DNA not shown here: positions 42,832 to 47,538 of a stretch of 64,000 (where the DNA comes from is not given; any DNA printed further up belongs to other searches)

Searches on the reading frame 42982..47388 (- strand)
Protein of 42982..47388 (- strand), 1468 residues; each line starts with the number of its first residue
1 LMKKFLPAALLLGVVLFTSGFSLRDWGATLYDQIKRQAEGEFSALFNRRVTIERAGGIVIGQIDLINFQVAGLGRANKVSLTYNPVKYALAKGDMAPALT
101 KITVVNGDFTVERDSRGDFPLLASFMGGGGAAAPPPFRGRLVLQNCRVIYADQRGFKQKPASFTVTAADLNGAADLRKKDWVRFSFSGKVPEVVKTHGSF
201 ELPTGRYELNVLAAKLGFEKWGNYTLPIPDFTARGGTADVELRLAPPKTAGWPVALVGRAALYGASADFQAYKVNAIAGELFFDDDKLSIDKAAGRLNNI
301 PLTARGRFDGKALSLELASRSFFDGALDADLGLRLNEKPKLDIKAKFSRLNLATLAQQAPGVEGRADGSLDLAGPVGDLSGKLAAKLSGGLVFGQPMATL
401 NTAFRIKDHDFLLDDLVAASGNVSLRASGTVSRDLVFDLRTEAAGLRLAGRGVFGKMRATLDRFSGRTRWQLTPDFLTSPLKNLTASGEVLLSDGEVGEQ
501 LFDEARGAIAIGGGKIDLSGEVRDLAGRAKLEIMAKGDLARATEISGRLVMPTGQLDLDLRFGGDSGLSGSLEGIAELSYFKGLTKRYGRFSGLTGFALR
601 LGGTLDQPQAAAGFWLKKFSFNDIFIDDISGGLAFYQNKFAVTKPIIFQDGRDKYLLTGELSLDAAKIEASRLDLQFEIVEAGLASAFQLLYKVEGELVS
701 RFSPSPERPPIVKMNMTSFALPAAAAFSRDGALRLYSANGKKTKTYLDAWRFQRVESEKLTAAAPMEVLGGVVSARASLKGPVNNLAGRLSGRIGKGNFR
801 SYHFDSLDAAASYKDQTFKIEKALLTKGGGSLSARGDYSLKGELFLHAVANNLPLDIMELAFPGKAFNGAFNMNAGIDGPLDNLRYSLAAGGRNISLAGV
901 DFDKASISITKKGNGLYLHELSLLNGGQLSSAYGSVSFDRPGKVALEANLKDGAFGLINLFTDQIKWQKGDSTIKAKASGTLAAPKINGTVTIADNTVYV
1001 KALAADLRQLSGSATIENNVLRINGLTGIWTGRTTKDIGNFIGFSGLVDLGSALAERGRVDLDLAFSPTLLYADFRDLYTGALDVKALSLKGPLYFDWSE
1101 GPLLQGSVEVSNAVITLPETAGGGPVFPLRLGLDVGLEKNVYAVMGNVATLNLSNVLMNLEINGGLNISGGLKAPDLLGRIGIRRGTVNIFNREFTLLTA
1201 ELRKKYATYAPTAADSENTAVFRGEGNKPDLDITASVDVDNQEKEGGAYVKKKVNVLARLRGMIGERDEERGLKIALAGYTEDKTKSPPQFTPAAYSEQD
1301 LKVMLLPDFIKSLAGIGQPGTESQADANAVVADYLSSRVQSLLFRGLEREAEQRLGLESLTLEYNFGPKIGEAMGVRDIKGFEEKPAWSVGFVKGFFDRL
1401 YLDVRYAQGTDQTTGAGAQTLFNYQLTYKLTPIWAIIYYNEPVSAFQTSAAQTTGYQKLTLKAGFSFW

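Call 5: search_protein_families(library=pfam, proteins=[window:42982-47388:-], max_evalue=0.01)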
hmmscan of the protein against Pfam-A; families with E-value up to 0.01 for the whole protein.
window:42982-47388:- (1468 aa): 3 families
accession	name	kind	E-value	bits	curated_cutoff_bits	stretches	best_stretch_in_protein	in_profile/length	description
PF04357.19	TamB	-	7.3e-14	52.3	22.4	1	1114-1436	93-361/381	TamB, inner membrane protein subunit of TAM complex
PF01203.25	T2SSN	-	2.7e-05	24.8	29.6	0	242-348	81-183/211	Type II secretion system (T2SS), protein N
PF13116.12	YhdP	-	0.00042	18.8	46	0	986-1033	657-704/1224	YhdP protein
